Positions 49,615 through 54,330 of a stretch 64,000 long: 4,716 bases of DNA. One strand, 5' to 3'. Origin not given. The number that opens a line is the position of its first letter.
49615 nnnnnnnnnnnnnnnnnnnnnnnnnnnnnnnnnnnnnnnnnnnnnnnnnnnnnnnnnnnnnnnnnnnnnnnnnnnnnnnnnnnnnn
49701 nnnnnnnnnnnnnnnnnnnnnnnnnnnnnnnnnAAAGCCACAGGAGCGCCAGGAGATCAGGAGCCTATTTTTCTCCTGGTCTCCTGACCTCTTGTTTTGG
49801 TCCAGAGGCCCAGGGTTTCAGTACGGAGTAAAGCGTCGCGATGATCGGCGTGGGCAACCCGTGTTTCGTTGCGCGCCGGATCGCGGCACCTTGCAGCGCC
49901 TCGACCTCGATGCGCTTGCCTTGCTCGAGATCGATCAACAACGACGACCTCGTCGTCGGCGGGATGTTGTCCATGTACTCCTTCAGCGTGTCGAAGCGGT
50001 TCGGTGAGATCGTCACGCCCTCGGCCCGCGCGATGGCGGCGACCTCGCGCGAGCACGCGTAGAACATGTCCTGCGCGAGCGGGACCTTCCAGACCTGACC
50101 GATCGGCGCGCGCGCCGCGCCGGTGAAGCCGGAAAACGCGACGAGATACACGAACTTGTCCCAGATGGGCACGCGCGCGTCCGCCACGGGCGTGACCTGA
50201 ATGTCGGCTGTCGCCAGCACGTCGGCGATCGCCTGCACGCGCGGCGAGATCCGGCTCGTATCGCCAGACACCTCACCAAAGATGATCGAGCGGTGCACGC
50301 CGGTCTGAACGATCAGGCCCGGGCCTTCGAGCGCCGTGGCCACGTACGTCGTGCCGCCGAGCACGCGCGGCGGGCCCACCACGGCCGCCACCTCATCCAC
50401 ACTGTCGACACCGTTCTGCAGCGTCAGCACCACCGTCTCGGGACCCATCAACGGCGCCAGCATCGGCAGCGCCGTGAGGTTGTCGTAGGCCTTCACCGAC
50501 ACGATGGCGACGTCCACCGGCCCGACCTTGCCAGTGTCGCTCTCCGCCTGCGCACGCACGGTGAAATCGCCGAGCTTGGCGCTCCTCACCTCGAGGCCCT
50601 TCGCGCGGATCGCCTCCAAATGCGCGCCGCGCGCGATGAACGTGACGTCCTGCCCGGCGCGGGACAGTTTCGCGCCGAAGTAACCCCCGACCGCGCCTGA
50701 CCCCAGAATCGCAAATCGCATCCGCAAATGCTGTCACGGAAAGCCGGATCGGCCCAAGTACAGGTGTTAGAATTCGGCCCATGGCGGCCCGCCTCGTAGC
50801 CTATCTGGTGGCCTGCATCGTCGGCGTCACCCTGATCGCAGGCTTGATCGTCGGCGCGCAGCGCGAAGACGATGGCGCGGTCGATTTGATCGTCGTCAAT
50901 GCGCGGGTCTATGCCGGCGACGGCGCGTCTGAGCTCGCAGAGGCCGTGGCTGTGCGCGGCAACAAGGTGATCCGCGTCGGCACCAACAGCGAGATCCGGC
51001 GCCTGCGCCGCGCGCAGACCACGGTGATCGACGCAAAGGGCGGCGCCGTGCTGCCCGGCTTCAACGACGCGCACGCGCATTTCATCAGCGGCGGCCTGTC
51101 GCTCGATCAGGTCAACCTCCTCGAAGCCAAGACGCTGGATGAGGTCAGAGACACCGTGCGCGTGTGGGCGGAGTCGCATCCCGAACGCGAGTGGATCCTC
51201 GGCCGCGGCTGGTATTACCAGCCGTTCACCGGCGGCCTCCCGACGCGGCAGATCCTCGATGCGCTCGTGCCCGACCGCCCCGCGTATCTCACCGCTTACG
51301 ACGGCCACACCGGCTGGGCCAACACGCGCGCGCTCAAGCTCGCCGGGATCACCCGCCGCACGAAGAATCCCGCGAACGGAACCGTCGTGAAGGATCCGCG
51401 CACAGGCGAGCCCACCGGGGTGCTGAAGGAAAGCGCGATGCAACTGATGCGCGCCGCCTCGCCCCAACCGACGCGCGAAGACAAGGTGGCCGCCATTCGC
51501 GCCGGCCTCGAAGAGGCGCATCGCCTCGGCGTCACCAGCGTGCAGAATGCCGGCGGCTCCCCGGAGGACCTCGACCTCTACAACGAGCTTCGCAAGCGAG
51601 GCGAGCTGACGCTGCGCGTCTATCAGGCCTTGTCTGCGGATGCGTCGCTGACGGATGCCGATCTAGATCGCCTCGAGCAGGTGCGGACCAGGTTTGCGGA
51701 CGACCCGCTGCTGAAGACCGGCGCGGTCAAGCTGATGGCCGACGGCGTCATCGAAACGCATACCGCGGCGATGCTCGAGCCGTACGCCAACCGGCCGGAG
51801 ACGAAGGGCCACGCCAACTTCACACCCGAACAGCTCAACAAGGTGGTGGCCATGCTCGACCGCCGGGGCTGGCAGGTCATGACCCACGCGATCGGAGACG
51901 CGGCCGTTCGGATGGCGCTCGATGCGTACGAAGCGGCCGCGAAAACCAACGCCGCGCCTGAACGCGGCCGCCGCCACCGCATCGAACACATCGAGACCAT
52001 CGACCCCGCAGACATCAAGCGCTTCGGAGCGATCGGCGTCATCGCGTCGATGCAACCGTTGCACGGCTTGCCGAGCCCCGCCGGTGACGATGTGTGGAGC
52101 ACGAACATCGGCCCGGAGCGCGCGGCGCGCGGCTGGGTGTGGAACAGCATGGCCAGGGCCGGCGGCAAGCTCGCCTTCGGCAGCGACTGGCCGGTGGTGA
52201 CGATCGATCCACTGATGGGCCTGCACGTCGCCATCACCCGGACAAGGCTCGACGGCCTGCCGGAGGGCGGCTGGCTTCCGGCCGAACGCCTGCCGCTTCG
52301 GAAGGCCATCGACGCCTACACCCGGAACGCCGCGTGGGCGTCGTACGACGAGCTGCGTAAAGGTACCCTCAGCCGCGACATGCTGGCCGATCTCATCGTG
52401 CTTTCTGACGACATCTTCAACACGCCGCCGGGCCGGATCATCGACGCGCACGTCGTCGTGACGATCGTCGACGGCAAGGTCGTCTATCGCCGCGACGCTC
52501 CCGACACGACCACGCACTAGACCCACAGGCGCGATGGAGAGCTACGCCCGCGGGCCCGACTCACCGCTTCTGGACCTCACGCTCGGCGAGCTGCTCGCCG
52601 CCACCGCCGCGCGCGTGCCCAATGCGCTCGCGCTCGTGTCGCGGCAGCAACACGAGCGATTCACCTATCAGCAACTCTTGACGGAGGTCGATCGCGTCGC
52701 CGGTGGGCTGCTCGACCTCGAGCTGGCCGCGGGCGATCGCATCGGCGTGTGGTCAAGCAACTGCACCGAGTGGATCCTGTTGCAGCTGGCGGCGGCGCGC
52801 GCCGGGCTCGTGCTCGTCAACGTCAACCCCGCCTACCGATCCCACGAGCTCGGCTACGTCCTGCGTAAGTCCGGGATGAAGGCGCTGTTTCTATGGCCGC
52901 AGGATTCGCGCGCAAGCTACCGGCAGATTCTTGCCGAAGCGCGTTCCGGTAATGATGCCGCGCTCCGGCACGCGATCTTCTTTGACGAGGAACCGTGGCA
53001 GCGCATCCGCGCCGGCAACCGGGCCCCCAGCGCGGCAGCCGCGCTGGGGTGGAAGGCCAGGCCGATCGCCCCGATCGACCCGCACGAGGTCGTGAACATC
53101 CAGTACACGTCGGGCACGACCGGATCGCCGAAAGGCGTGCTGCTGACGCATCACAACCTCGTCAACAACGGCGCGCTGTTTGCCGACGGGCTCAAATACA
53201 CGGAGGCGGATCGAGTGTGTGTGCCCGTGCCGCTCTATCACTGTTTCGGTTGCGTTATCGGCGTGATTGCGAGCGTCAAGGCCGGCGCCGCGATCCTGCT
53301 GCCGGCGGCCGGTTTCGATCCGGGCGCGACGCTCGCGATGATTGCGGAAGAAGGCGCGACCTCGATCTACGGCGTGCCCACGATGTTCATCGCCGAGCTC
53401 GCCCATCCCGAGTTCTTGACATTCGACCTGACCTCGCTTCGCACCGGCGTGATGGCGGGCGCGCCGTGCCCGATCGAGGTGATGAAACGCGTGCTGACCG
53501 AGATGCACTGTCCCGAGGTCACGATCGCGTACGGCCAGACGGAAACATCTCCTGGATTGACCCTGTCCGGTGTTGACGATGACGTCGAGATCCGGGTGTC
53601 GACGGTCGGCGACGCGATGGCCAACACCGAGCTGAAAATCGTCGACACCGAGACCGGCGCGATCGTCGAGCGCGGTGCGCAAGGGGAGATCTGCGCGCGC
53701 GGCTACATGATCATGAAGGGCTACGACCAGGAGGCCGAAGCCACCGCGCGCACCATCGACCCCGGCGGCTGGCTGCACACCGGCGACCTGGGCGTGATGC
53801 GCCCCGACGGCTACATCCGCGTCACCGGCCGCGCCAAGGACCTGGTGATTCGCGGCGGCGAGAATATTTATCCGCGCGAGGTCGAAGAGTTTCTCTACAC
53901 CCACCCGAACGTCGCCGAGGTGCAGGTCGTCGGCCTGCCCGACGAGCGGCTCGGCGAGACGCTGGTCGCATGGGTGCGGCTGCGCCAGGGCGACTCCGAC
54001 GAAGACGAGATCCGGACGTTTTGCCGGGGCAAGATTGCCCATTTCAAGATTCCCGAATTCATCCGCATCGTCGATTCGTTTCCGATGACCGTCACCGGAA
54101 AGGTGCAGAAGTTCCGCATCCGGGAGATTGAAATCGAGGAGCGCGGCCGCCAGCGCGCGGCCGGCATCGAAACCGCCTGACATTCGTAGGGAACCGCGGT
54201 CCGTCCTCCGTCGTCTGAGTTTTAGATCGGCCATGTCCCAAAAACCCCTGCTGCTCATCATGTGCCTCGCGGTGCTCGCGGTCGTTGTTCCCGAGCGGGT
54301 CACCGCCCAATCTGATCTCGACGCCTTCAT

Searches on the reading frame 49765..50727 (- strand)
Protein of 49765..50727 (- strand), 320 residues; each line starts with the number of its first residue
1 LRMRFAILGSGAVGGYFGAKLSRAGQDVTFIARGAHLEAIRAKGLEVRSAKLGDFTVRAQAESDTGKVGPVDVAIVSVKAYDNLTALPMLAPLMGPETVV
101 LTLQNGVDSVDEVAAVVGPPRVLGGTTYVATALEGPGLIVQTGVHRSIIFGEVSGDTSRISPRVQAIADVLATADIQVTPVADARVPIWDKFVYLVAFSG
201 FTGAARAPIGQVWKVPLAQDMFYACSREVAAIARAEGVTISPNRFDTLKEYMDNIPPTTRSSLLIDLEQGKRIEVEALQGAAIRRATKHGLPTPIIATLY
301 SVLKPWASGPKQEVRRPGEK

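Call 10: search_protein_families(library=pfam, proteins=[window:49765-50727:-], max_evalue=0.001)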
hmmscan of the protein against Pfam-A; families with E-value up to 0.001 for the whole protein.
window:49765-50727:- (320 aa): 2 families
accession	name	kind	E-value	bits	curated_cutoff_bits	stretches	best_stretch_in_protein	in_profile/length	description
PF02558.23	ApbA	-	2.2e-42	144.7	22.2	1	6-154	2-149/150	Ketopantoate reductase PanE/ApbA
PF08546.17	ApbA_C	-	7.8e-26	91.3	22.7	1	188-304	6-122/125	Ketopantoate reductase PanE/ApbA C terminal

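Call 88: find_related_loci(query=window:49768-50727:-, collection=metagenome_contigs, flank=10000)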
Query window:49768-50727:- (320 aa) in metagenome_contigs; peptide patterns used: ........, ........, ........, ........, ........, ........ (x = any residue, [..] = any of these).
337 stretches matched a pattern; 102 encode a relative of the query (tblastn E <= 1e-3); the best 80 are kept; 80 distinct loci.
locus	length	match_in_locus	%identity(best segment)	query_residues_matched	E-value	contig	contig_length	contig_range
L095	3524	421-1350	94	1-310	0e+0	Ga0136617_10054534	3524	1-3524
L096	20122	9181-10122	87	3-316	0e+0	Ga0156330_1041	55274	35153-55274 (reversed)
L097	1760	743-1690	82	2-317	0e+0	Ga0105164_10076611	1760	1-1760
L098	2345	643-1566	83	2-309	0e+0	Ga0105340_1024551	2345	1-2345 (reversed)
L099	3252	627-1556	82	1-310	0e+0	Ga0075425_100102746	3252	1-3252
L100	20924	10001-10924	83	3-310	2e-171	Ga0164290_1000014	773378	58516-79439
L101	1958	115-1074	81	1-310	0e+0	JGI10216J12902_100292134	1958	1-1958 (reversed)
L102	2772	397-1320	84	3-310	0e+0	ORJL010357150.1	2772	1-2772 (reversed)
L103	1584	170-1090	83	3-309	0e+0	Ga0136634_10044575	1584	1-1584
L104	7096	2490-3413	83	3-310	4e-171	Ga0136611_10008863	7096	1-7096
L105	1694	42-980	82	3-315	0e+0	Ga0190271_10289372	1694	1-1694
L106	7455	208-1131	82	3-310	1e-170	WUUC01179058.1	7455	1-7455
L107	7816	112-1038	82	2-310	3e-170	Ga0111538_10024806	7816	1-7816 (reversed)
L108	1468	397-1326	80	1-310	0e+0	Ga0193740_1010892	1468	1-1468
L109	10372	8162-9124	79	2-312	2e-168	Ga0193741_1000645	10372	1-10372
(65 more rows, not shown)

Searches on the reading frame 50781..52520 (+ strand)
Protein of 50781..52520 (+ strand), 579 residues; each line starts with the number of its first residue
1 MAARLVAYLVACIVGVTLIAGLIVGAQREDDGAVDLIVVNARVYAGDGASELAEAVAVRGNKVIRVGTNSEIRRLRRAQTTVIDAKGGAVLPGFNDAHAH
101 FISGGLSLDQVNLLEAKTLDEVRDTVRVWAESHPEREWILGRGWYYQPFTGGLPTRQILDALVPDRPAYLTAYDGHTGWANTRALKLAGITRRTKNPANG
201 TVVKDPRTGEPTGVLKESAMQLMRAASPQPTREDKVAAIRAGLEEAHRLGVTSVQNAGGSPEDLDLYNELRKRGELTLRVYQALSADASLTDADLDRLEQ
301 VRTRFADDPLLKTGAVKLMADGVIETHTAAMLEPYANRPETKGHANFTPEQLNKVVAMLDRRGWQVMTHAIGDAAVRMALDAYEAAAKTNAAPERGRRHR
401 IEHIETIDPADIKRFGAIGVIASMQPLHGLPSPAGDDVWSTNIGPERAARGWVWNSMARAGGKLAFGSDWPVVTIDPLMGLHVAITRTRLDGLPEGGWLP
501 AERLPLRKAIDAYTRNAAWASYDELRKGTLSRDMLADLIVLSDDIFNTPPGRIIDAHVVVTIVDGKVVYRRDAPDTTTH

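Call 10: search_protein_families(library=pfam, proteins=[window:50781-52520:+], max_evalue=0.001)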
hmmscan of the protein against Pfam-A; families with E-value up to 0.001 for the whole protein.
window:50781-52520:+ (579 aa): 2 families
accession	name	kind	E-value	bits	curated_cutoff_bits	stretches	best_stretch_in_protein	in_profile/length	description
PF07969.17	Amidohydro_3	-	3.3e-109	366.9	29.7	1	82-569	2-472/472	Amidohydrolase family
PF01979.26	Amidohydro_1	-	2e-09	37.6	25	1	233-568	32-345/345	Amidohydrolase family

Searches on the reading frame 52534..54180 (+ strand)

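Call 10: search_protein_families(library=pfam, proteins=[window:52534-54180:+], max_evalue=0.001)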
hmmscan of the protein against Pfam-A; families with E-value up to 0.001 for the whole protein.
window:52534-54180:+ (548 aa): 2 families
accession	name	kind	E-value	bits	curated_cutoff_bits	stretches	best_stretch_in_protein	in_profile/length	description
PF00501.34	AMP-binding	-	1.5e-95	320.7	29.9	1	22-397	2-383/384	AMP-binding enzyme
PF13193.12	AMP-binding_C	-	4.5e-20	72.8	24.5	1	449-523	1-76/76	AMP-binding enzyme C-terminal domain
